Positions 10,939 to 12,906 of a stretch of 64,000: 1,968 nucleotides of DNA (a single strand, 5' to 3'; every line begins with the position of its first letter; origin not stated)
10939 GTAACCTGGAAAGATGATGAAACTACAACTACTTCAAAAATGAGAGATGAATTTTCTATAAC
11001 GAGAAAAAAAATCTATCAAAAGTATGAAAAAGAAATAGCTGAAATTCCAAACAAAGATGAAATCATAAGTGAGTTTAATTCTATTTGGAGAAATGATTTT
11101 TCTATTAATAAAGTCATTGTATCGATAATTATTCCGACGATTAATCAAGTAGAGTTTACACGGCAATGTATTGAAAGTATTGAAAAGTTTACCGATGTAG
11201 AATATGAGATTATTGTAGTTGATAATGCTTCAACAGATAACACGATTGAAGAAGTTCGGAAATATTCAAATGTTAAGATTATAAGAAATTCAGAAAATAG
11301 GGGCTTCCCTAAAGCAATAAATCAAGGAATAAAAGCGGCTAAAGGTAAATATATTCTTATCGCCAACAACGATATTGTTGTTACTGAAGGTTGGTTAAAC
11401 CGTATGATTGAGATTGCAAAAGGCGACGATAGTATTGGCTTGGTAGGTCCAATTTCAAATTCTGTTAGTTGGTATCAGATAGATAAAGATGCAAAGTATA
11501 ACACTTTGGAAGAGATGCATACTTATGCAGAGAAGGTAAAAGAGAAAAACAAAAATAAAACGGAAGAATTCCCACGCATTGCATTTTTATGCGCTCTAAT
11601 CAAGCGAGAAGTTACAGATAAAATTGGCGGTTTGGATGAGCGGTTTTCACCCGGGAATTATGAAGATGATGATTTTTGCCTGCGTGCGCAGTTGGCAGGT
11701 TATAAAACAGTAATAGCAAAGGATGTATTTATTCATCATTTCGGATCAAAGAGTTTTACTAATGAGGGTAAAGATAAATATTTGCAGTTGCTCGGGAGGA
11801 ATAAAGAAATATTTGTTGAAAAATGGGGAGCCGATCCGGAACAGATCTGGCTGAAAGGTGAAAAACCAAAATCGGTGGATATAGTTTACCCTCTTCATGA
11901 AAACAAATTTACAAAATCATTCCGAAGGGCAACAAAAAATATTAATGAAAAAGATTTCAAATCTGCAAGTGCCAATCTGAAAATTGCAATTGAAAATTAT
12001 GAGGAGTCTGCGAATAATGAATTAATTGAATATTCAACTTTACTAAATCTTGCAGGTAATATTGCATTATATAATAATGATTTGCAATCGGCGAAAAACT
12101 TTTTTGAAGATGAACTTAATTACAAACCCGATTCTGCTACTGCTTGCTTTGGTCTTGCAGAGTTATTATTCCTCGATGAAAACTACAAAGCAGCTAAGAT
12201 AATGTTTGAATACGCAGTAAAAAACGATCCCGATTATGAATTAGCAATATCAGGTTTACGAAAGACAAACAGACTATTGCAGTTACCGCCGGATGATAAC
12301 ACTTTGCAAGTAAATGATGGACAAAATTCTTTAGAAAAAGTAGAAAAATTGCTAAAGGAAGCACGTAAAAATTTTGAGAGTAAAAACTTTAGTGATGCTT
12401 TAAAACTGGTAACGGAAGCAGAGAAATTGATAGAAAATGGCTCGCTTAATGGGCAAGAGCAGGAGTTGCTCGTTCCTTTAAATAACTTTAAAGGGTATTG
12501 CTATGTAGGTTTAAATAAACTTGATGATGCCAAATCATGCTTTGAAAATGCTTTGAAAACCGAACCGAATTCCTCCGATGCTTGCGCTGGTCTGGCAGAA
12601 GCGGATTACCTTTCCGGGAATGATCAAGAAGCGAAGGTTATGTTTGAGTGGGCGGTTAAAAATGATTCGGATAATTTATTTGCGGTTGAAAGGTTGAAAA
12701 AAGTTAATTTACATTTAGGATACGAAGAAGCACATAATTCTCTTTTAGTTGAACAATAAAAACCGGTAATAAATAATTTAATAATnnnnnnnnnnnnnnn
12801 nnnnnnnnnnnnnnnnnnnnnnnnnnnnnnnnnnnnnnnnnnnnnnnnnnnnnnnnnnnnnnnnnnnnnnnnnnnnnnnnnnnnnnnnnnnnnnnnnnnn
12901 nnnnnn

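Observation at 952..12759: One 11.8-kb ORF encodes a 3,935-aa cytoplasmic 'glycan assembly line': four TPR blocks interleaved with about ten sugar-modifying catalytic domains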

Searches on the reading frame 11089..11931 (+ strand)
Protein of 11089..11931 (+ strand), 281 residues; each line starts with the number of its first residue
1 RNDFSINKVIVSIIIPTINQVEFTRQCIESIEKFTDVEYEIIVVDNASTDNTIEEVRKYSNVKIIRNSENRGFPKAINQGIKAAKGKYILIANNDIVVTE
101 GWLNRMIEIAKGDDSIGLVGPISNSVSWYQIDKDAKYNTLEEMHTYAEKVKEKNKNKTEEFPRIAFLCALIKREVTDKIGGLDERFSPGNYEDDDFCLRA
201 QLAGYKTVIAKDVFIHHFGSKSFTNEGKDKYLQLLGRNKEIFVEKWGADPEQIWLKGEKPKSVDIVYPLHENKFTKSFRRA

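Call 9: search_protein_families(library=pfam, proteins=[window:11089-11931:+], max_evalue=0.01)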
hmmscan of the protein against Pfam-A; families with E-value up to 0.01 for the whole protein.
window:11089-11931:+ (281 aa): 4 families
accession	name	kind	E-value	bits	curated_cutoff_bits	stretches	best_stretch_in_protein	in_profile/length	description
PF00535.33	Glycos_transf_2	-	3.6e-32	112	23.3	1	12-179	1-167/168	Glycosyl transferase family 2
PF13641.12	Glyco_tranf_2_3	-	1.3e-16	61.8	27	1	11-223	3-217/230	Glycosyltransferase like family 2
PF10111.15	Glyco_tranf_2_2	-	2.8e-14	53.7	27.3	1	12-243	1-243/276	Glycosyltransferase like family 2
PF13712.12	Glyco_tranf_2_5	-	3.9e-07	30.4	27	1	62-228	30-201/210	Glycosyltransferase like family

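Call 58: search_protein_families(library=ncbifam, proteins=[window:11107-11916:+], max_evalue=0.00001)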
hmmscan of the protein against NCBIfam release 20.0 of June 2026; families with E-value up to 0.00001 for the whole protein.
window:11107-11916:+ (270 aa): 21 families
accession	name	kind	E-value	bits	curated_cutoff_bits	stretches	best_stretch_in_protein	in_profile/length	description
TIGR03965.1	mycofact_glyco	equivalog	2.1e-20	73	280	1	5-200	76-269/467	mycofactocin biosynthesis glycosyltransferase MftF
NF041875.1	EPS_EpsD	equivalog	4e-18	65.9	370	1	5-215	1-210/325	exopolysaccharide biosynthesis glycosyltransferase EpsD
TIGR01556.1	rhamnosyltran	subfamily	6.1e-18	65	200.55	1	23-215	12-205/281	rhamnosyltransferase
NF007482.0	PRK10073.1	equivalog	4.1e-17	62.2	423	1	4-108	7-114/334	glycosyltransferase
TIGR04283.1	glyco_like_mftF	equivalog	2.8e-14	53.2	182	1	5-105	1-98/221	TIGR04283 family arsenosugar biosynthesis glycosyltransferase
NF047683.1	TeichurnBiosyTuaG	equivalog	3.1e-13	50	400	1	2-105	5-112/252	teichuronic acid biosynthesis protein TuaG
TIGR03937.1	PgaC_IcaA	equivalog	2.6e-12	46.4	422.3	1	4-113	46-159/407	poly-beta-1,6-N-acetyl-D-glucosamine synthase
NF038299.1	EPS_HpsN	equivalog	4.5e-12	45.6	425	1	4-114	2-116/317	hormogonium polysaccharide biosynthesis glycosyltransferase HpsN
NF053739.1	GlytfEpsEBac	equivalog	6.7e-12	44.9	450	1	5-106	3-109/265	glycosyltransferase EpsE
NF041394.1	GtaseAglG_Halo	equivalog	3.3e-11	43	440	1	5-180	5-178/304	glucosyl-dolichyl phosphate glucuronosyltransferase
NF038302.1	EPS_HpsE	equivalog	1.1e-10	41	300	1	5-142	3-147/307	hormogonium polysaccharide biosynthesis glycosyltransferase HpsE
TIGR04440.1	glyco_TIGR04440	domain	8.6e-10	38.7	70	1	5-103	2-105/215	TIGR00180 family glycosyltransferase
TIGR03111.1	glyc2_xrt_Gpos1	hypoth_equivalog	5.6e-09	35.3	363.95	1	5-111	51-163/439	TIGR03111 family XrtG-associated glycosyltransferase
NF050050.1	ProtGlycPglI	equivalog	1.4e-08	34.5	500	1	4-104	3-108/306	GalNAc(5)-diNAcBac-PP-undecaprenol beta-1,3-glucosyltransferase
NF047588.1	GlcsyltransPgfSStrep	equivalog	1.1e-07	31.4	500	1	5-102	3-108/308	glycosyltransferase PgfS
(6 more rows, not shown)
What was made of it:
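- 11122..11817 (+): GT2 domain 'd' (aa 3391-3622). It resembles rhamnosyltransferase and MftF models, below their cut-offs. Calls 9, 58.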

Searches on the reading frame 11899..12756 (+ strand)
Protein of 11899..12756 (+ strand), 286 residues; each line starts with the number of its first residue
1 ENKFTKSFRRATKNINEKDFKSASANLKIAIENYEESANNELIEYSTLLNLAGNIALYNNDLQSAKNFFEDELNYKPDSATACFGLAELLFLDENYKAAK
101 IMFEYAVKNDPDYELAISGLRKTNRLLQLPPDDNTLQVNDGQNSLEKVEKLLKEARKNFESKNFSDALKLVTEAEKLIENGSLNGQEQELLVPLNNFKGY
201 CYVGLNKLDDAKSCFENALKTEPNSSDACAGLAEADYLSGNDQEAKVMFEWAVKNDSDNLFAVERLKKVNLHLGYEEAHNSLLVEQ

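Call 9: search_protein_families(library=pfam, proteins=[window:11899-12756:+], max_evalue=0.01)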
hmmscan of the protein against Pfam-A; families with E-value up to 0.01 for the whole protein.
window:11899-12756:+ (286 aa): 14 families
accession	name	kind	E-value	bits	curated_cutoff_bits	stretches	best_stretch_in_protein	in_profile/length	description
PF07719.23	TPR_2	-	4.3e-13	48.7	27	1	197-224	6-33/34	Tetratricopeptide repeat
PF14559.12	TPR_19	-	9.1e-13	48.8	25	2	206-258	5-57/68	Tetratricopeptide repeat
PF13432.12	TPR_16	-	1.9e-10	41.5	32.7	1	52-113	3-64/65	Tetratricopeptide repeat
PF13181.12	TPR_8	-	1.4e-09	37.7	25.7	1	195-224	4-33/34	Tetratricopeptide repeat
PF13424.12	TPR_12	-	2.5e-08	34.4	30.1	0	18-73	17-72/77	Tetratricopeptide repeat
PF23914.1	TPR_CcmH_CycH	-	8.6e-08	32.6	42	1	202-264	60-125/158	Cytochrome c-type biogenesis protein H TPR domain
PF13428.12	TPR_14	-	9e-07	29.4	23.5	0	200-234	9-43/44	Tetratricopeptide repeat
PF00515.34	TPR_1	-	1.6e-06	28.1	27.8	1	198-224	7-33/34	Tetratricopeptide repeat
PF09976.15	TPR_21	-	5.4e-05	23.5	25.5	0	10-43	82-115/193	Tetratricopeptide repeat-like domain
PF25062.1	ARM_TT21_N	-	0.00011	22.5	40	0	44-115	133-203/222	Tetratricopeptide repeat protein 21 N-terminal ARM repeat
PF13174.12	TPR_6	-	0.00015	22.6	26.3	0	199-225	7-33/33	Tetratricopeptide repeat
PF13371.12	TPR_9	-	0.0006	20.2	35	0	54-113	3-62/73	Tetratricopeptide repeat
PF24575.1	TPR_Slam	-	0.00085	20.2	35.2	1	26-101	30-102/104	Surface lipoprotein assembly modifier, N-terminal TPR repeats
PF10938.13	YfdX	-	0.0022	18.4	26.6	0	99-175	27-98/149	YfdX protein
